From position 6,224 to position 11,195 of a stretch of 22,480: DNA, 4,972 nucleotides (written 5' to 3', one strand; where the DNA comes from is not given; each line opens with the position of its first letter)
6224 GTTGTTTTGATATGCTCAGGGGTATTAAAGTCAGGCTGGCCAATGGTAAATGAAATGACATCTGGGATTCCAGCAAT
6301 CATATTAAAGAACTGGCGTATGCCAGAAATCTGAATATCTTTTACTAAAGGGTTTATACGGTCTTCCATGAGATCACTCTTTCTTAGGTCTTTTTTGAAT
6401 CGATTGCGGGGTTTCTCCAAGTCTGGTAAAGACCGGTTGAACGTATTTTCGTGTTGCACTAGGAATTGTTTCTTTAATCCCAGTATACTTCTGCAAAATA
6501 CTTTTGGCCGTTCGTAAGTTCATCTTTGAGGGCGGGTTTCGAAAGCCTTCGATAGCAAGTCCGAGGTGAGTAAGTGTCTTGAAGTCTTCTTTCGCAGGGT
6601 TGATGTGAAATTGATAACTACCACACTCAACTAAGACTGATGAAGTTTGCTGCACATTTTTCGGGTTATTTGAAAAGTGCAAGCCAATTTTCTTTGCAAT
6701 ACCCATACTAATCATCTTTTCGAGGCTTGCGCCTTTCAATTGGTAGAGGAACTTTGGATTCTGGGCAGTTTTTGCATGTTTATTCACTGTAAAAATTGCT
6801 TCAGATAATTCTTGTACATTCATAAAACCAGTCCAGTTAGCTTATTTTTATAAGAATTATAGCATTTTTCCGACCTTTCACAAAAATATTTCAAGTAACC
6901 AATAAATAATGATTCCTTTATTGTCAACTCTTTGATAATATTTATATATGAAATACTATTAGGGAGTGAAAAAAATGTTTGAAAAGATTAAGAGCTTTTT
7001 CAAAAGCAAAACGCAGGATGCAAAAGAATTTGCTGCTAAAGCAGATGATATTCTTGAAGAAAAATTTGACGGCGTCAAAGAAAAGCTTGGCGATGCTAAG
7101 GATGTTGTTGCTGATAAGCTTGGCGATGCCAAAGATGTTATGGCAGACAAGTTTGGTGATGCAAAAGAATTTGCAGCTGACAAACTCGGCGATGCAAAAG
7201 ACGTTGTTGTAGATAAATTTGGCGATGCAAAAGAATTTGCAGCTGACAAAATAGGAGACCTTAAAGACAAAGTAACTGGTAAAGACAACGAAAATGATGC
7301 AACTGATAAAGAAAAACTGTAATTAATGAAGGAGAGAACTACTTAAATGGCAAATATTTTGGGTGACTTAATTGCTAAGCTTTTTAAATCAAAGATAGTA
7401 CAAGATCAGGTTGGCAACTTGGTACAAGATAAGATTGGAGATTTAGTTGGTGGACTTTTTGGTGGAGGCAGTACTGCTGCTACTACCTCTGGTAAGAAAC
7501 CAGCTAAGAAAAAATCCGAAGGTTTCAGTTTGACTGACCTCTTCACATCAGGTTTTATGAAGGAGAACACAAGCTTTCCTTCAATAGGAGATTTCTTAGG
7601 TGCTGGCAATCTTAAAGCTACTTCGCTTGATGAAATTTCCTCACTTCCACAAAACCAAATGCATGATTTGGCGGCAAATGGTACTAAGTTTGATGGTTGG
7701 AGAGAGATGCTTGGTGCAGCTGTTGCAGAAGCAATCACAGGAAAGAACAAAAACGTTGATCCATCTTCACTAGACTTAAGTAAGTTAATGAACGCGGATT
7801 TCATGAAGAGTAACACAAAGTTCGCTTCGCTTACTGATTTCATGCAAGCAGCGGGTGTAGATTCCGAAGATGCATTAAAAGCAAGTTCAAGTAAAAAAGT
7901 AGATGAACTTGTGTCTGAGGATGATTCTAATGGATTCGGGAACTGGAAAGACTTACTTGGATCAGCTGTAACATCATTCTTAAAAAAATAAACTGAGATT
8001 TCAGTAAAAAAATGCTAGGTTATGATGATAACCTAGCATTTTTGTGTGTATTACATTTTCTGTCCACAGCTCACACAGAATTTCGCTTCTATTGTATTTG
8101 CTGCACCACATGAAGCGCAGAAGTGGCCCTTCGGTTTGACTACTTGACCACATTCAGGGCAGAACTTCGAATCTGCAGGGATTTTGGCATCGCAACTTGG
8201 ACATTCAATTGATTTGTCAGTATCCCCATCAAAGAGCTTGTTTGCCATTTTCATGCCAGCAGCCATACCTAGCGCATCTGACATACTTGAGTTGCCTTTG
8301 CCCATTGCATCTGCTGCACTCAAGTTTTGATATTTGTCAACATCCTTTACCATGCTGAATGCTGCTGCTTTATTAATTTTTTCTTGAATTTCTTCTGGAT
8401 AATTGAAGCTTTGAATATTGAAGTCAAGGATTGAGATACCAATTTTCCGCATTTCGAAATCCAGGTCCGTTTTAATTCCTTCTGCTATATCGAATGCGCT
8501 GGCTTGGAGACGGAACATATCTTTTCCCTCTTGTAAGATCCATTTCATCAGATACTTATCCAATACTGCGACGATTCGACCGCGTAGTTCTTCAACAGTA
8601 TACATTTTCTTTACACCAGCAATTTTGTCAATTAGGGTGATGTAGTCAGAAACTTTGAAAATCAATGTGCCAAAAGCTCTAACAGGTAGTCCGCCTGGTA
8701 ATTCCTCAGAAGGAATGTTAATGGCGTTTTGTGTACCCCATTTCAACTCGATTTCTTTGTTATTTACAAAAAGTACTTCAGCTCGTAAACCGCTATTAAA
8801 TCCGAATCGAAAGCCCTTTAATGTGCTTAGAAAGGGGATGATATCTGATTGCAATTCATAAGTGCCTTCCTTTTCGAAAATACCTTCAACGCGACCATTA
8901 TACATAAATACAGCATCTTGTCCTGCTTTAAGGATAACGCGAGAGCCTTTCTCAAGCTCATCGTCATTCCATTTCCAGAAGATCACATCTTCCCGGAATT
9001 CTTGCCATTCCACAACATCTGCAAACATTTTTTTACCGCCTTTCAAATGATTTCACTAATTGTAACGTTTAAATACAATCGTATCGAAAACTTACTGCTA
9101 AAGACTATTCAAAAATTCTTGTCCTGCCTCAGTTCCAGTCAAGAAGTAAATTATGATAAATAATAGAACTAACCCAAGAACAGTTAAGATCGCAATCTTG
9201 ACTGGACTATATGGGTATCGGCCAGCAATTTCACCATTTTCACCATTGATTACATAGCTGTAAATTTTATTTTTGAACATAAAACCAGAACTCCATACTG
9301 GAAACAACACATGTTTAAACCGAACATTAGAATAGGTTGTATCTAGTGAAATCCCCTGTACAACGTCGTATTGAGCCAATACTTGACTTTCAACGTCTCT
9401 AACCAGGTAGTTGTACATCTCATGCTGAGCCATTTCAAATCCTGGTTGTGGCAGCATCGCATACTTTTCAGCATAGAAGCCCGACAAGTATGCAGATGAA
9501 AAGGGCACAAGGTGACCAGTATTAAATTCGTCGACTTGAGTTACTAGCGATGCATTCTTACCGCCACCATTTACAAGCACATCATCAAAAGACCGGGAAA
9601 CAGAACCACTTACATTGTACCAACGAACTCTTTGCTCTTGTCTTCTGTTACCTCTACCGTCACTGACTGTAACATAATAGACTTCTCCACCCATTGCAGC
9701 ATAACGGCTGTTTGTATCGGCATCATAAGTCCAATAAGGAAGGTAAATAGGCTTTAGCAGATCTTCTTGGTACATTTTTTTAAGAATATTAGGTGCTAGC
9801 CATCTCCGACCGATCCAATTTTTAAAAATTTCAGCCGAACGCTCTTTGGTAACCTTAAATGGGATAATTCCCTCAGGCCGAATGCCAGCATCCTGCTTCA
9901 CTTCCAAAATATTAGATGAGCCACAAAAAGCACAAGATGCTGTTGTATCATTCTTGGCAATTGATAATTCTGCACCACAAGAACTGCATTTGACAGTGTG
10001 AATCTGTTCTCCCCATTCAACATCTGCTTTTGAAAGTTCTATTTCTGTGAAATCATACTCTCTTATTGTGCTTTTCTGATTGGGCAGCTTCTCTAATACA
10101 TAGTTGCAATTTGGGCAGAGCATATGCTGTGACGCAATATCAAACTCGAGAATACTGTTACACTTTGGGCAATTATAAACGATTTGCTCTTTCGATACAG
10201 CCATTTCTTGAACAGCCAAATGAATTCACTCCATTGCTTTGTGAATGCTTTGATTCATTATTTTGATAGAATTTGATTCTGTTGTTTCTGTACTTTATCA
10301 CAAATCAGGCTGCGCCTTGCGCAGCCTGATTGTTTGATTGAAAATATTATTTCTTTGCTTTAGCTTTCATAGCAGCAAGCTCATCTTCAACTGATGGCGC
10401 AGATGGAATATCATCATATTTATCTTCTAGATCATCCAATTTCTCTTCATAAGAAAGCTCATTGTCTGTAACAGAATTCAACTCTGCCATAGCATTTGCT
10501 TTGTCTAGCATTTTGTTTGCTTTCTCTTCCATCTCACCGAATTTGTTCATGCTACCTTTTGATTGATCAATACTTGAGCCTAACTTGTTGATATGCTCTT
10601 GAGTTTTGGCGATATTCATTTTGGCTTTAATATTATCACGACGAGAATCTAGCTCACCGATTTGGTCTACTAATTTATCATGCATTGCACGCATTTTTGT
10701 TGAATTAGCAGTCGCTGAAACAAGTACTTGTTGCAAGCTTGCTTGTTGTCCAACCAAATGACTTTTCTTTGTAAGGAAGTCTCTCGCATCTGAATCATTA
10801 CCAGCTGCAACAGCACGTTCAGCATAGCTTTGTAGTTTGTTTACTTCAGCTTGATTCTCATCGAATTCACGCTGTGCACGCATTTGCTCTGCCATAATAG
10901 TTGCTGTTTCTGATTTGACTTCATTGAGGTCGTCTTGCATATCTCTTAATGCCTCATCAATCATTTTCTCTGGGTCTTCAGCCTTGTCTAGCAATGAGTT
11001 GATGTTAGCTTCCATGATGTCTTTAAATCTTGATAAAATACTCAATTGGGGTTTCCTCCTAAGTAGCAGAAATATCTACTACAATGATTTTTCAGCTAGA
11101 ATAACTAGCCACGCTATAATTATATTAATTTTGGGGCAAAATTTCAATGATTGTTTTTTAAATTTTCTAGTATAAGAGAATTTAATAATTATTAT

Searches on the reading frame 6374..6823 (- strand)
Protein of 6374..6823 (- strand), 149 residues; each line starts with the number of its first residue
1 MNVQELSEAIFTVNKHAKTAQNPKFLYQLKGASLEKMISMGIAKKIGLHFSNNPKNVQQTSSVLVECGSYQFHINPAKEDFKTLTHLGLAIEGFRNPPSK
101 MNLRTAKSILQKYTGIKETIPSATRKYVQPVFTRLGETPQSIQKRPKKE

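Call 8: search_protein_families(library=ncbifam, proteins=[window:6374-6823:-])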
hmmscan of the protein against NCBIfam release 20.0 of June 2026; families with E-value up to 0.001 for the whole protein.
window:6374-6823:- (149 aa): 0 families

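Call 24: search_protein_families(library=pfam, proteins=[window:6374-6823:-], max_evalue=0.01)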
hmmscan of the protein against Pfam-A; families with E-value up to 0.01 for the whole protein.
window:6374-6823:- (149 aa): 2 families
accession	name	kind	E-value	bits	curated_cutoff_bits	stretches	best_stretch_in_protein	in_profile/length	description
PF14177.11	YkyB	-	1.4e-48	164.6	28.4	1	3-117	2-116/116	YkyB-like protein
PF10111.15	Glyco_tranf_2_2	-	0.0037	17.2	27.3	1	56-120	167-232/276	Glycosyltransferase like family 2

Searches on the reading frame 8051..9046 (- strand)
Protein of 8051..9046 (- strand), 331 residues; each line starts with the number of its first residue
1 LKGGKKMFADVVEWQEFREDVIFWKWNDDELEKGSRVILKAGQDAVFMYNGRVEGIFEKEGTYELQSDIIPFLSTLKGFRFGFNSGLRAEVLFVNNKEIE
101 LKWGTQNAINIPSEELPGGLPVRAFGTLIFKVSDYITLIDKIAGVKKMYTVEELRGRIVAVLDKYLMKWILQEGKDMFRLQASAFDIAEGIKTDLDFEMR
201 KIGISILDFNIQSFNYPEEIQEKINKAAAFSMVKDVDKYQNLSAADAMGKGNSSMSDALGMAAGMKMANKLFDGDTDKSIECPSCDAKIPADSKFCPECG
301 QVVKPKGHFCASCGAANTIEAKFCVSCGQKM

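Call 24: search_protein_families(library=pfam, proteins=[window:8051-9046:-], max_evalue=0.01)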
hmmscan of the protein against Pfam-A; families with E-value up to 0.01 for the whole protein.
window:8051-9046:- (331 aa): 9 families
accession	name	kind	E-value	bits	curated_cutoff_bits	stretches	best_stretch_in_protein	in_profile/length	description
PF13421.11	Band_7_1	-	4.4e-39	134.7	24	1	27-230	7-209/211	SPFH domain-Band 7 family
PF13240.11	Zn_Ribbon_1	-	1.3e-11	44.3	25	2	282-301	2-21/23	zinc-ribbon domain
PF12773.13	DZR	-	9.5e-11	42.1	27.3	1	282-328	1-45/45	Double zinc ribbon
PF13248.11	Zn_ribbon_3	-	5.7e-09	35.6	27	2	280-302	3-25/26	zinc-ribbon domain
PF01145.31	Band_7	-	1.2e-08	35.6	23.6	1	40-239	4-170/176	SPFH domain / Band 7 family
PF17032.10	Zn_ribbon_15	-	1.3e-06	29.6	28.9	1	277-300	50-73/73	zinc-ribbon family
PF10571.15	UPF0547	-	2.1e-05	25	29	1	281-300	2-21/26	Uncharacterised protein family UPF0547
PF24463.1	DUF7577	-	4.4e-05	23.4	28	0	308-329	3-24/27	Domain of unknown function (DUF7577)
PF18912.6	DZR_2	-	0.00026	21.2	27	1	281-327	9-55/56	Double zinc ribbon domain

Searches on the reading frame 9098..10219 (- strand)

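Call 24: search_protein_families(library=pfam, proteins=[window:9098-10219:-], max_evalue=0.01)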
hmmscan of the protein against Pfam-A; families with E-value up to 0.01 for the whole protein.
window:9098-10219:- (373 aa): 8 families
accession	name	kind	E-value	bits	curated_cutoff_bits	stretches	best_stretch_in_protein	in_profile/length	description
PF08792.16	A2L_zn_ribbon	-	6e-05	23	22.9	0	76-102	4-30/33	A2L zinc ribbon domain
PF01155.25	HypA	-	7.1e-05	23.2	28.9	0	62-104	57-97/112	Hydrogenase/urease nickel incorporation, metallochaperone, hypA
PF08271.17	Zn_Ribbon_TF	-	0.00011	22.1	29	1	15-47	1-34/43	TFIIB zinc-binding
PF22191.2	IBR_1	-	0.0012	19.2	27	0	16-40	5-29/47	IBR domain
PF09723.15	Zn_ribbon_8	-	0.0027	18.1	34.4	0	15-44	6-39/41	Zinc ribbon domain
PF07191.17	Zn_ribbon_6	-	0.0052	17.2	25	0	9-45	11-42/67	Double zinc ribbon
PF18551.6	TackOD1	-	0.0056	16.7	32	0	13-103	87-173/188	Thaumarchaeal output domain 1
PF12773.13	DZR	-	0.0072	16.9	27.3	0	16-42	14-34/45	Double zinc ribbon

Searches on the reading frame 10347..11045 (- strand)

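Call 24: search_protein_families(library=pfam, proteins=[window:10347-11045:-], max_evalue=0.01)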
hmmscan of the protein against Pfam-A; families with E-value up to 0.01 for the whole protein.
window:10347-11045:- (232 aa): 2 families
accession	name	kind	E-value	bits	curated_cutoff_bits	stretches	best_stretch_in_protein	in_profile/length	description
PF04012.17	PspA_IM30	-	1.9e-38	132.7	33.9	1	2-230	1-218/220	PspA/IM30 family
PF08651.15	DASH_Duo1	-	0.0046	17.2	25.4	0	147-182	11-46/74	DASH complex subunit Duo1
